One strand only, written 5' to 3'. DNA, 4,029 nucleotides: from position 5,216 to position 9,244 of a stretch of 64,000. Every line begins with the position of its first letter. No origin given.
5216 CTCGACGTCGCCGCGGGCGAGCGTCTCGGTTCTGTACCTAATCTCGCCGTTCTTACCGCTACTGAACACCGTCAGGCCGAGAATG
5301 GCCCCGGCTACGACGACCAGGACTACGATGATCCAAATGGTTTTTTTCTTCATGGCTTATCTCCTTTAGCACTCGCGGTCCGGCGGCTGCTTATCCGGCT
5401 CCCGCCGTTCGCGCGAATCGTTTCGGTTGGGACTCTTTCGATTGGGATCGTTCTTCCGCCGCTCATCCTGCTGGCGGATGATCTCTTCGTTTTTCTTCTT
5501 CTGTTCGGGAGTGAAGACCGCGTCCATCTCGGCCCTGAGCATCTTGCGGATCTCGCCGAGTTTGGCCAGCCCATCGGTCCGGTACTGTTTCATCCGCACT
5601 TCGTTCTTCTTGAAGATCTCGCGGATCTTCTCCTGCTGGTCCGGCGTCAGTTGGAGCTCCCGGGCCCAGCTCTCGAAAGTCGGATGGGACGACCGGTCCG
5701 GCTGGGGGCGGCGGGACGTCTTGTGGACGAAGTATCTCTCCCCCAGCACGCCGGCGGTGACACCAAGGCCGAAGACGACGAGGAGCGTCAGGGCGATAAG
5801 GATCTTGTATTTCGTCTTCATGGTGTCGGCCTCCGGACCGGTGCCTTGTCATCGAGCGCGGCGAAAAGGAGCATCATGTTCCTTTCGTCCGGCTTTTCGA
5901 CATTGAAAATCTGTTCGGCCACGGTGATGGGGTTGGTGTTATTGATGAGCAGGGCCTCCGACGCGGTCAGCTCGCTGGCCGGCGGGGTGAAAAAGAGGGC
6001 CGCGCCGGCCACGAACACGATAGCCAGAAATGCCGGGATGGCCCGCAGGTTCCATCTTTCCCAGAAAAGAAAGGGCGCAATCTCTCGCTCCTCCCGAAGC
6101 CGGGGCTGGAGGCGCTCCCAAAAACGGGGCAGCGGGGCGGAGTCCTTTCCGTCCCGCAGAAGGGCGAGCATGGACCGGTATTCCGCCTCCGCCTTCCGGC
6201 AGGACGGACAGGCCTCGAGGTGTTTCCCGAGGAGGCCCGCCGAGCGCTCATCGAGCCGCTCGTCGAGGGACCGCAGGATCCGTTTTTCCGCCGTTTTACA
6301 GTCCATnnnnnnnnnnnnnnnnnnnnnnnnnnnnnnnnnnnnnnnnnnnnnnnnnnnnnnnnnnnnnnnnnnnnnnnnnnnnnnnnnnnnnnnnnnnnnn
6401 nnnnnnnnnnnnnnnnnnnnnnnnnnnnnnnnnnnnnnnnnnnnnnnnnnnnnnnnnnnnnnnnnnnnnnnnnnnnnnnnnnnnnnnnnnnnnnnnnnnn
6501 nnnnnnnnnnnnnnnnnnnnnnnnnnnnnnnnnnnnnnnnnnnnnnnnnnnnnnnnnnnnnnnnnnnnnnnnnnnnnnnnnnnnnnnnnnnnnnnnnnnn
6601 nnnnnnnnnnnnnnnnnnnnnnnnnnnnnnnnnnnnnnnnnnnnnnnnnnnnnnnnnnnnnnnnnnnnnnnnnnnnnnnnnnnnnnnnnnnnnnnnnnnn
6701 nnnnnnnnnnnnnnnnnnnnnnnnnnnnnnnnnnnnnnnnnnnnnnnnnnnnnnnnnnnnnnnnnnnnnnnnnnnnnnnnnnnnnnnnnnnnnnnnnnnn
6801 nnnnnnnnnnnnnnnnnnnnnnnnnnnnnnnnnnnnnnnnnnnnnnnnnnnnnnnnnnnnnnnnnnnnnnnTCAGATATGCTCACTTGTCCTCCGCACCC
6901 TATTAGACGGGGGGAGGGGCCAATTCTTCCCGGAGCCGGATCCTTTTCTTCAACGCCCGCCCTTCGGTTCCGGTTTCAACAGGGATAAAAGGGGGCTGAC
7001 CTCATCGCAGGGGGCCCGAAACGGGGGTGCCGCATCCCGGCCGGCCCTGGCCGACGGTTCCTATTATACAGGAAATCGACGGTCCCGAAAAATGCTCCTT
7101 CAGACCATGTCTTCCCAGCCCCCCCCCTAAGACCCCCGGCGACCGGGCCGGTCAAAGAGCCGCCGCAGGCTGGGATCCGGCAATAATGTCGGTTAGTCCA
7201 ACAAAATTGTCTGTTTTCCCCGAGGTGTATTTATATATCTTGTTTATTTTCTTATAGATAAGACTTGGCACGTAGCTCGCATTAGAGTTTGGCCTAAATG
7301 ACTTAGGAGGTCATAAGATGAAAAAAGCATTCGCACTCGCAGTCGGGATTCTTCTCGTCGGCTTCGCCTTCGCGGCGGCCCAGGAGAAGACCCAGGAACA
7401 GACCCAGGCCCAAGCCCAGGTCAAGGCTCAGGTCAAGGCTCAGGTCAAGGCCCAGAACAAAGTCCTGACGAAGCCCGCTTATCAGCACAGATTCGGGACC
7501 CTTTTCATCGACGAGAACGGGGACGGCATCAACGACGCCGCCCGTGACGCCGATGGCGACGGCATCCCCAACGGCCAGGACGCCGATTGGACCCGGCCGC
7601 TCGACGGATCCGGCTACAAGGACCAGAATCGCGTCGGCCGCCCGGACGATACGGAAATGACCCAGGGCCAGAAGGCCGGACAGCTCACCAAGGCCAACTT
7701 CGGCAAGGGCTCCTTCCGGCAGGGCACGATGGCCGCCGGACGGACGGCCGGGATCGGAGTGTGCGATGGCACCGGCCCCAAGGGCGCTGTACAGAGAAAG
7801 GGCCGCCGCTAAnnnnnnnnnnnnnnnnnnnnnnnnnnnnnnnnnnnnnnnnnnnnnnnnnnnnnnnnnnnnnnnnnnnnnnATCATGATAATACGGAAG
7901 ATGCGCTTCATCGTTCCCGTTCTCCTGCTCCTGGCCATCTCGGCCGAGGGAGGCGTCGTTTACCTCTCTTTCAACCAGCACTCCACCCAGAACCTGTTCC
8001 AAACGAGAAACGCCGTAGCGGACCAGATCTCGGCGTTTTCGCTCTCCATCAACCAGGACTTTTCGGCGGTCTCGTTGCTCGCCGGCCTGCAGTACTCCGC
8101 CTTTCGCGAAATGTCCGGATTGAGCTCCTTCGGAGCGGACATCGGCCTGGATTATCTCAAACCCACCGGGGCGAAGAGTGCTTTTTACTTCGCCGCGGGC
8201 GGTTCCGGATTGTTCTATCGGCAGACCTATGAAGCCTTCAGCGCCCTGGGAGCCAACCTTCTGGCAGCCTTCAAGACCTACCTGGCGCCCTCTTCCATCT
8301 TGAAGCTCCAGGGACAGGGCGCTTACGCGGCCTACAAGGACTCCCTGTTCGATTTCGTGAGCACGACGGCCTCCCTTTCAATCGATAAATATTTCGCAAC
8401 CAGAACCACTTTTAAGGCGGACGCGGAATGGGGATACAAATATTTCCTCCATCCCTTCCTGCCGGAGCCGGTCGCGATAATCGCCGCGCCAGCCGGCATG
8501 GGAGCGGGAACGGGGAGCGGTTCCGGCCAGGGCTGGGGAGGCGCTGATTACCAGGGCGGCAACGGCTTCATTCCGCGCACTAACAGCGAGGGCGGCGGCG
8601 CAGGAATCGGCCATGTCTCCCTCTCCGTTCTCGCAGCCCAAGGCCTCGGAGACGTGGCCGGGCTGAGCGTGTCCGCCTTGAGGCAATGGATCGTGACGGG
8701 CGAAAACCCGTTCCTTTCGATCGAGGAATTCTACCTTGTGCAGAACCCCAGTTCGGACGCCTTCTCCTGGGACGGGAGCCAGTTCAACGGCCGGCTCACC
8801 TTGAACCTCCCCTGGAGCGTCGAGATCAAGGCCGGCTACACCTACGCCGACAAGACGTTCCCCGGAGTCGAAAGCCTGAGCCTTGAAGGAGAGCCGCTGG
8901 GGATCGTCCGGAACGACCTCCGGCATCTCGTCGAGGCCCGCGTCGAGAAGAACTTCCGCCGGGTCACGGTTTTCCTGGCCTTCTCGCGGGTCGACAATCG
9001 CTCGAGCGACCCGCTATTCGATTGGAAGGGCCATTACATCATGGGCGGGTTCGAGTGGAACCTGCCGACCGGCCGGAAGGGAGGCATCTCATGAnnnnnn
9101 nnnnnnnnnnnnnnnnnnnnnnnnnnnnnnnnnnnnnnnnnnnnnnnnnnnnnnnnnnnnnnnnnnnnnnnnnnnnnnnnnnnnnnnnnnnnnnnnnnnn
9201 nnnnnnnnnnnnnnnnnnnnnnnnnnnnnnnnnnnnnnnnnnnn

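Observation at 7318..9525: Three signal-peptide proteins of unknown function form the cargo of the sigma-54 two-component locus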

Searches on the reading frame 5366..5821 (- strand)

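Call 4: search_protein_families(library=pfam, proteins=[window:5366-5821:-], max_evalue=0.1)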
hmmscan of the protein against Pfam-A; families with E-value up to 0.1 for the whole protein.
window:5366-5821:- (151 aa): 6 families
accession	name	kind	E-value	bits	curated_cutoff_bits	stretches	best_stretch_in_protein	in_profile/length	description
PF13801.11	Metal_resist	-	3.3e-05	24.5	29.2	1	22-98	9-82/125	Heavy-metal resistance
PF07813.17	LTXXQ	-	0.00062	20.9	24.3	1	50-80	7-37/100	LTXXQ motif family protein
PF04803.17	Cor1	-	0.017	15.9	32.1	1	48-102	50-104/132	Cor1/Xlr/Xmr conserved region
PF19978.4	Inovirus_G7P_2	-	0.031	14.4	27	1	5-24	11-31/33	Tail virion protein G7P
PF14646.12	MYCBPAP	-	0.035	13.5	24.5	1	45-124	3-82/439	MYCBP-associated protein family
PF20070.4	DUF6466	-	0.059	14.2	25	0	44-76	90-122/146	Family of unknown function (DUF6466)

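Call 5: search_protein_families(library=ncbifam, proteins=[window:5366-5821:-], max_evalue=1)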
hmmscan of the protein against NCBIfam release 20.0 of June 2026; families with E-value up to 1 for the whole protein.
window:5366-5821:- (151 aa): 4 families
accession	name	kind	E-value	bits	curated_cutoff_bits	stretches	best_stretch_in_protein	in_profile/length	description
NF009391.0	PRK12750.1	equivalog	0.00012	22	148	1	6-83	7-79/170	CpxP family protein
NF007769.1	PRK10455.1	equivalog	0.00057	20.2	174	1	48-83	49-84/160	ATP-independent periplasmic protein-refolding chaperone Spy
NF002160.0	PRK00984.2-5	equivalog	0.051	12.6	428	1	52-111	300-356/395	tRNA pseudouridine(13) synthase TruD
NF008074.0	PRK10811.1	equivalog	0.64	7.6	908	1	36-146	519-631/1068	ribonuclease E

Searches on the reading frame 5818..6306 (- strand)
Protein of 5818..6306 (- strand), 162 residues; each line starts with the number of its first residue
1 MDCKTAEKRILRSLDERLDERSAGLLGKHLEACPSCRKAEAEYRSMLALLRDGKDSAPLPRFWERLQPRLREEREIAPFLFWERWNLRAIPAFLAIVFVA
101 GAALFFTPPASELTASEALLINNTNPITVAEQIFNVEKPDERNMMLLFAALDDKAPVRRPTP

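Call 4: search_protein_families(library=pfam, proteins=[window:5818-6306:-], max_evalue=0.1)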
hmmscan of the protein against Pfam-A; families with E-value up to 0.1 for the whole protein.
window:5818-6306:- (162 aa): 1 family
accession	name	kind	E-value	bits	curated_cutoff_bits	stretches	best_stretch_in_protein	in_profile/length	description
PF13490.11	zf-HC2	-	9.5e-05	22.9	22.2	1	3-37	1-35/35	Putative zinc-finger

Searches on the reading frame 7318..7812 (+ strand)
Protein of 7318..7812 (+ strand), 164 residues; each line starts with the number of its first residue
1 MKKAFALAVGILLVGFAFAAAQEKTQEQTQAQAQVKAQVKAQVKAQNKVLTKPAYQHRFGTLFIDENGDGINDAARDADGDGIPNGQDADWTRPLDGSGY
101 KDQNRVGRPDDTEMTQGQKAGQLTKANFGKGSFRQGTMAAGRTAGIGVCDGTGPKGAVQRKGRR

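Call 4: search_protein_families(library=pfam, proteins=[window:7318-7812:+], max_evalue=0.1)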
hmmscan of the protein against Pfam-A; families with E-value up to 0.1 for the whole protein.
window:7318-7812:+ (164 aa): 0 families

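Call 5: search_protein_families(library=ncbifam, proteins=[window:7318-7812:+], max_evalue=1)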
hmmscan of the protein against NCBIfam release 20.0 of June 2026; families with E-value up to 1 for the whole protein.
window:7318-7812:+ (164 aa): 3 families
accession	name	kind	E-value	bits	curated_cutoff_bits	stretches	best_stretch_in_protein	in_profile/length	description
NF058671.1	sortase_SrtD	exception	0.045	13.4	140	1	5-59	4-64/187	class D sortase, LPxTATN-specific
NF050142.1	PG1828_fam_lipo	equivalog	0.17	12.6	50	1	1-34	1-35/59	PG1828 family lipoprotein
NF002356.0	PRK01318.2-3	equivalog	0.17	10.2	460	1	9-54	12-57/627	membrane protein insertase YidC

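Call 11: find_homologous_proteins(query=window:7318-7812:+)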
Query window:7318-7812:+ (164 aa): 458 proteins with E <= 0.001 among 783 candidates; the best 120 are listed.
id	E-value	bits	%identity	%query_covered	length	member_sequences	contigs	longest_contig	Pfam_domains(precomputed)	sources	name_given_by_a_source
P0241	1.4e-109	381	71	100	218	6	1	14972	-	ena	-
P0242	3.5e-93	328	92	100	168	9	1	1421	-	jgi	jgi:hypothetical protein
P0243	4.8e-89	314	90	100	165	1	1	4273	-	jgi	-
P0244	1.1e-76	274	78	100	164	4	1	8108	-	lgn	-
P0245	1.2e-76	274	77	100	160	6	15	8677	-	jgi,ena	jgi:hypothetical protein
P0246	1.2e-76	274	79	89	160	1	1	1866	-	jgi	jgi:hypothetical protein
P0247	2.4e-75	270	50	95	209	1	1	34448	-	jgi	jgi:hypothetical protein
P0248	2.6e-75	270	57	99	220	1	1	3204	-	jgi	-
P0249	5.0e-75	269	77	99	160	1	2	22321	-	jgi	-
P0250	1.4e-74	267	78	99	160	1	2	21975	-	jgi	jgi:hypothetical protein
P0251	4.7e-74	266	78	100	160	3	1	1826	-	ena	-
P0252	6.7e-74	265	77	100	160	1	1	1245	-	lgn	-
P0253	1.1e-73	265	77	100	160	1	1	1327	-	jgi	jgi:hypothetical protein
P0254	2.6e-73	263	76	99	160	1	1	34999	-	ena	-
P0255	4.0e-73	263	51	100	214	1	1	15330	-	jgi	jgi:hypothetical protein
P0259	9.6e-72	258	42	100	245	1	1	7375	-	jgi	jgi:hypothetical protein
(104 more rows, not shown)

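Call 40: search_protein_families(library=pfam, proteins=[window:7318-7812:+, P0259], max_evalue=10)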
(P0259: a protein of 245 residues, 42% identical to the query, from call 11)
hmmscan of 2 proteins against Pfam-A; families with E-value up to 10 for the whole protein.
window:7318-7812:+ (164 aa): 2 families
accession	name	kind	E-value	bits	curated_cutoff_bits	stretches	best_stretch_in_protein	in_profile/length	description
PF05901.16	Excalibur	-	0.19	12.6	22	0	75-84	25-34/36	Excalibur calcium-binding domain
PF02412.23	TSP_3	-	1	9.5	25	1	65-88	2-26/36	Thrombospondin type 3 repeat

P0259 (245 aa): 6 families
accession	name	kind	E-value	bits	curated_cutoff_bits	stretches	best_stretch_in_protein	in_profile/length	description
PF24013.1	DUF7327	-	0.0012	19.2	27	3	152-200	39-82/85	Family of unknown function (DUF7327)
PF05901.16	Excalibur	-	0.07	13.9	22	2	123-136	21-34/36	Excalibur calcium-binding domain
PF02412.23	TSP_3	-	0.13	12.4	25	3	129-140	15-26/36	Thrombospondin type 3 repeat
PF20974.2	tRNA-synt_1c_C2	-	0.15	13.2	23.9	0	157-179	41-62/69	tRNA synthetases class I (E and Q), anti-codon binding domain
PF18884.5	TSP3_bac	-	1.1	9.6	25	2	129-138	1-10/22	Bacterial TSP3 repeat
PF17101.10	Stealth_CR1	-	9.2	6.5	27.2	0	137-144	11-18/29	Stealth protein CR1, conserved region 1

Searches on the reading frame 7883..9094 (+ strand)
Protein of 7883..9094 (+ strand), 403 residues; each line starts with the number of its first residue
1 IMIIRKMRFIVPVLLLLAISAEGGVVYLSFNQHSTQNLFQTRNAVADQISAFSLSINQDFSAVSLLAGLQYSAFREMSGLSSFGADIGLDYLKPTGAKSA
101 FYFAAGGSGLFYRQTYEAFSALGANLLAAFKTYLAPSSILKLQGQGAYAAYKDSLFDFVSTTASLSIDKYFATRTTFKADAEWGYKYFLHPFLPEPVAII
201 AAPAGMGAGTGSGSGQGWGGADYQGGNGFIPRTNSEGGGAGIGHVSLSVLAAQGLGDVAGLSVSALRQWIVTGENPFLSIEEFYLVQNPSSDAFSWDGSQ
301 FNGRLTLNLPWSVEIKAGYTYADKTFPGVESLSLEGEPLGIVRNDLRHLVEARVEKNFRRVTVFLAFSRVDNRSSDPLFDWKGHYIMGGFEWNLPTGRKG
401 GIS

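Call 4: search_protein_families(library=pfam, proteins=[window:7883-9094:+], max_evalue=0.1)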
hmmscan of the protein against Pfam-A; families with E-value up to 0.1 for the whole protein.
window:7883-9094:+ (403 aa): 0 families

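Call 5: search_protein_families(library=ncbifam, proteins=[window:7883-9094:+], max_evalue=1)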
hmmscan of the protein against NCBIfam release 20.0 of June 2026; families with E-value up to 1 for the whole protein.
window:7883-9094:+ (403 aa): 1 family
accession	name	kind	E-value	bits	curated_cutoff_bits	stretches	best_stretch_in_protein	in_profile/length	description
NF004724.0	PRK06069.1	subfamily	0.18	9.9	826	0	340-393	304-358/577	succinate dehydrogenase/fumarate reductase flavoprotein subunit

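Call 9: find_homologous_proteins(query=window:7883-9094:+)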
Query window:7883-9094:+ (403 aa): 161 proteins with E <= 0.001 among 8000 candidates; the best 120 are listed.
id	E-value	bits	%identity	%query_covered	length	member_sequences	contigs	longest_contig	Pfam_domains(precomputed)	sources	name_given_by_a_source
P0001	5.1e-265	897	100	100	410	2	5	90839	-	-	-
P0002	3.3e-245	832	91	100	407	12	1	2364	-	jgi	jgi:hypothetical protein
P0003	1.2e-238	810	89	100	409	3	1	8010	-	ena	-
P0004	1.9e-214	730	81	99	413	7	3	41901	-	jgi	jgi:hypothetical protein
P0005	8.3e-213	725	75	99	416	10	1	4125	-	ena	-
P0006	2.9e-212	723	79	100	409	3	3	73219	-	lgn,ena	-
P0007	2.9e-210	717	98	80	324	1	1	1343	-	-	-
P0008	1.4e-208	711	77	100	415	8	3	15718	-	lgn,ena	-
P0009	2.0e-208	711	78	99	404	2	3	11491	-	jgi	jgi:hypothetical protein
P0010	1.4e-206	704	74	100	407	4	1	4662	-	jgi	jgi:hypothetical protein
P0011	5.3e-206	703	77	100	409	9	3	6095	-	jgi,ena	-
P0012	4.9e-205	699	78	99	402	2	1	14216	-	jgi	jgi:hypothetical protein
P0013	3.7e-204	696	76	100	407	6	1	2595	-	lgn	-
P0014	2.0e-203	694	76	100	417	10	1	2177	-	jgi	jgi:hypothetical protein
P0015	2.8e-203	694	78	99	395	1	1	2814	-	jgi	jgi:hypothetical protein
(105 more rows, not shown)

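Call 32: predict_structure(alignment_id=A2)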
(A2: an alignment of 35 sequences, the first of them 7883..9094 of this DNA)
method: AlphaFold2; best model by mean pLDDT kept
length: 403 residues; sequences in the alignment: 35
mean_pLDDT: 83.6   pTM: 0.77
mean pLDDT of the five models: 83.6, 82.9, 82.8, 78.9, 77.8
residues with pLDDT >= 90: 218; 70-90: 111; 50-70: 38; < 50: 36
segments of 3 or more residues with pLDDT < 50: 1-3, 199-222, 224-227, 399-403
pLDDT, mean of each block of 10 residues (from residue 1): 54 58 80 88 85 89 90 82 93 93 96 84 97 96 97 91 98 95 94 67 39 31 53 78 96 94 98 84 68 89 97 96 91 80 94 95 97 90 94 71 33
secondary structure, 60 per line:
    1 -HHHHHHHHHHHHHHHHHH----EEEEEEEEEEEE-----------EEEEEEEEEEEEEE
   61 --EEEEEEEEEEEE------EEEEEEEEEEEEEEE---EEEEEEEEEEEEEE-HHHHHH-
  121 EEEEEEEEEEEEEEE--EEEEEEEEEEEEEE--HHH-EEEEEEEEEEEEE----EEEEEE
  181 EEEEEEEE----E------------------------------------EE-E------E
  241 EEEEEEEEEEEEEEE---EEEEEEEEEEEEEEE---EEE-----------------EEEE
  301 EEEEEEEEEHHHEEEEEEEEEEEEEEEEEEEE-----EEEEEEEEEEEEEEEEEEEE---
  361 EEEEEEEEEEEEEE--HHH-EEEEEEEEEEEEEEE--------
elements in order: H2-19 E24-35 E47-60 E63-74 E81-95 E99-112 H114-119 E121-135 E138-151 E158-170 E175-188 E240-255 E259-273 E277-279 E297-309 E313-332 E338-357 E361-374 E381-395

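Call 37: fold_search(model_id=the predicted structure, library=pdb)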
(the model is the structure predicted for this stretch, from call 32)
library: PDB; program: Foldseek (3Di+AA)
matches with E <= 10: 824; with E <= 0.001: 370
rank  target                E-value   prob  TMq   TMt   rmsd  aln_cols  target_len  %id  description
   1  5d5d                  5.9e-09  1.00  0.49  0.49   9.0       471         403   10  In meso in situ serial X-ray crystallography structure of AlgE at 100 K (released 2016-01-13)
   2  8rqp                  1.1e-08  1.00  0.51  0.46   8.8       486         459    9  In meso structure of the alginate exporter, AlgE, from Pseudomonas aeruginosa in 7.10 monoacylglycerol (released 2024-04-03)
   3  4xnk                  1.1e-08  1.00  0.48  0.46   8.5       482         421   10  X-ray structure of AlgE1 (released 2015-06-03)
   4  3rbh_A                1.3e-08  1.00  0.50  0.48   8.2       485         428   10  Structure of alginate export protein AlgE from Pseudomonas aeruginosa (released 2011-07-27)
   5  3rbh_C                1.6e-08  1.00  0.49  0.48   7.9       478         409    9  Structure of alginate export protein AlgE from Pseudomonas aeruginosa (released 2011-07-27)
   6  4afk                  1.8e-08  1.00  0.50  0.47   8.6       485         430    9  In meso structure of alginate transporter, AlgE, from Pseudomonas aeruginosa, PAO1 (released 2013-02-06)
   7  3rbh_B                1.9e-08  1.00  0.50  0.47   8.0       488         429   10  Structure of alginate export protein AlgE from Pseudomonas aeruginosa (released 2011-07-27)
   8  4b61_B                2.0e-08  1.00  0.50  0.47   8.5       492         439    9  In meso structure of alginate transporter, AlgE, from Pseudomoas aeruginosa, PAO1. Crystal form 3. (released 2013-07-17)
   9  8q2o                  2.1e-08  1.00  0.50  0.45   8.9       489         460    9  Structure of alginate transporter AlgE from P. aeruginosa PAO1 by using Se-MAG for the the lipid cubic phase crystalliza (released 2024-05-15)
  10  8pz4                  2.9e-08  1.00  0.50  0.44   8.9       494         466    9  Structure of alginate transporter, AlgE, solved at wavelength 2.755 A (released 2023-10-25)
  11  3rbh_D                3.2e-08  1.00  0.48  0.47   8.1       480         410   10  Structure of alginate export protein AlgE from Pseudomonas aeruginosa (released 2011-07-27)
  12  7acg                  3.9e-08  1.00  0.50  0.45   8.7       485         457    9  In meso structure of the alginate exporter, AlgE, from Pseudomonas aeruginosa in 9.8 monoacylglycerol (released 2020-12-16)
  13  4azl_A                4.1e-08  1.00  0.49  0.47   8.7       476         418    9  In meso structure of alginate transporter, AlgE, from Pseudomoas aeruginosa, PAO1, crystal form 2. (released 2013-07-03)
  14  2iwv_A                5.1e-08  1.00  0.47  0.64   8.2       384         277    6  Structure of the monomeric outer membrane porin OmpG in the open and closed conformation (released 2006-08-14)
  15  5iyu                  5.1e-08  1.00  0.50  0.48   8.6       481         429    9  AlgE_CIM (released 2017-04-05)
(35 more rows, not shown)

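Call 43: search_protein_representatives(alignment_id=A2)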
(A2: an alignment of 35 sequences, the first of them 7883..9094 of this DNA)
Query: 35 sequences, 409 profile positions. Proteins with E-value up to 0.001 (for the whole library): 294; up to 1e-10: 115; up to 1e-30: 31. The best 150 are listed.
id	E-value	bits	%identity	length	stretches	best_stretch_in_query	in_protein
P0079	2.6e-212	721.5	-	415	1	1-408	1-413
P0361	7.5e-122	423.5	-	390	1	6-405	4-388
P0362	1.2e-117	409.7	-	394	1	2-401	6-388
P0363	1.0e-114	400.0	-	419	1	6-404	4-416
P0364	1.8e-114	399.1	-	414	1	2-406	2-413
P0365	2.8e-108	378.8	-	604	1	11-407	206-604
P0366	1.1e-107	376.8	-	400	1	3-404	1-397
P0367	2.3e-107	375.8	-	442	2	210-402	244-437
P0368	1.8e-99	349.8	-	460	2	203-405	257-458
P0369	2.3e-96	339.6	-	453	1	6-403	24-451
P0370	8.9e-96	337.6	-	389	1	7-401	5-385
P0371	3.4e-87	309.3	-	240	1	1-179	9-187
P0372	9.4e-87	307.9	-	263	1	130-405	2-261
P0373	2.5e-79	283.4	-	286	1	25-319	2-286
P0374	9.8e-60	218.9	-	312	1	6-283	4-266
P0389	6.2e-33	130.6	-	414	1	5-396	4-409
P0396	3.3e-28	115.1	-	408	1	30-399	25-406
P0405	5.9e-20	87.9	-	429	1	8-397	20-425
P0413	1.2e-16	77.0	-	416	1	10-396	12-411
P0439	1.0e-13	67.3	-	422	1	12-400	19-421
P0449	8.3e-13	64.3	-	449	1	24-399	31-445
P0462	2.0e-11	59.8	-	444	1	34-399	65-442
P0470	5.4e-11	58.4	-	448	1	9-394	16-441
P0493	1.3e-09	53.8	-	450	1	9-401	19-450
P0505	5.6e-09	51.7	-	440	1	90-401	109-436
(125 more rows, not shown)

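Call 44: search_protein_families(library=pfam, proteins=[P0389, P0396, P0405, P0413, P0439, P0449, P0462, P0470, P0493, P0505], max_evalue=0.01)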
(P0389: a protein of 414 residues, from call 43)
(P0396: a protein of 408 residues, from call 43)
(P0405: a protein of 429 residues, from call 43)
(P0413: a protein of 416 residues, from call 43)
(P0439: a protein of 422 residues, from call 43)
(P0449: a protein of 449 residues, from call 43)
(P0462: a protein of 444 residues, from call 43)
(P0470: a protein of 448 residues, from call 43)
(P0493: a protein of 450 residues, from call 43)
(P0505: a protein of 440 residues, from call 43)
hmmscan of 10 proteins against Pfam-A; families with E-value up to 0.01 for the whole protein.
P0389 (414 aa): 0 families

P0396 (408 aa): 0 families

P0405 (429 aa): 0 families

P0413 (416 aa): 1 family
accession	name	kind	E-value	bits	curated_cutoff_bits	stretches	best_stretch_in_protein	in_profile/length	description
PF04575.19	SlipAM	-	4.7e-07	30.1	22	1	287-410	166-282/288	Surface lipoprotein assembly modifier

P0439 (422 aa): 0 families

P0449 (449 aa): 0 families

P0462 (444 aa): 0 families

P0470 (448 aa): 0 families

P0493 (450 aa): 0 families

P0505 (440 aa): 0 families

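Call 46: search_protein_families(library=pfam, alignment_id=A4, max_evalue=0.001)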
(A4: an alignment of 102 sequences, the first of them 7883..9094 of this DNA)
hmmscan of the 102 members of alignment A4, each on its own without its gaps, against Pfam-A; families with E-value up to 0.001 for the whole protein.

A. member 1, window:7883-9094:+ (403 aa): 0 families

B. families by the number of members that match (of 102 scanned): 1 family
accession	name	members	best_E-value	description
PF04575.19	SlipAM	13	9.4e-09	Surface lipoprotein assembly modifier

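Call 47: find_encoding_contigs(protein=P0413, flank=6000, max_places=3)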
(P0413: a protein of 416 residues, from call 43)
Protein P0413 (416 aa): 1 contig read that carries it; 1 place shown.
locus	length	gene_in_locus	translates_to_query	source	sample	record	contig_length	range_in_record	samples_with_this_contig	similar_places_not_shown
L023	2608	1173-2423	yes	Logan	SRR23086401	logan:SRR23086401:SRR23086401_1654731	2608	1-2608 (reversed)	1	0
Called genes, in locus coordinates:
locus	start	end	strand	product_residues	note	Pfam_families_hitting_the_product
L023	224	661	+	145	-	-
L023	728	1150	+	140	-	-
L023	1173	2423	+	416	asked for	PF04575:SlipAM (weak)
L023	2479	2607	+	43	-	?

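Call 48: search_solved_structures(query=A4, max_evalue=10)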
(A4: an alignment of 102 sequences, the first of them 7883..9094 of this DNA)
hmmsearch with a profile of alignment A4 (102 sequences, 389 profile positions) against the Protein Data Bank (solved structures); distinct sequences matched with E-value up to 10: 1.
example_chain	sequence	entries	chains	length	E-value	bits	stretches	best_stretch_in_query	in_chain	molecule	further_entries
4pdc_E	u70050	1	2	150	0.22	13.5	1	264-316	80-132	CPXV018 protein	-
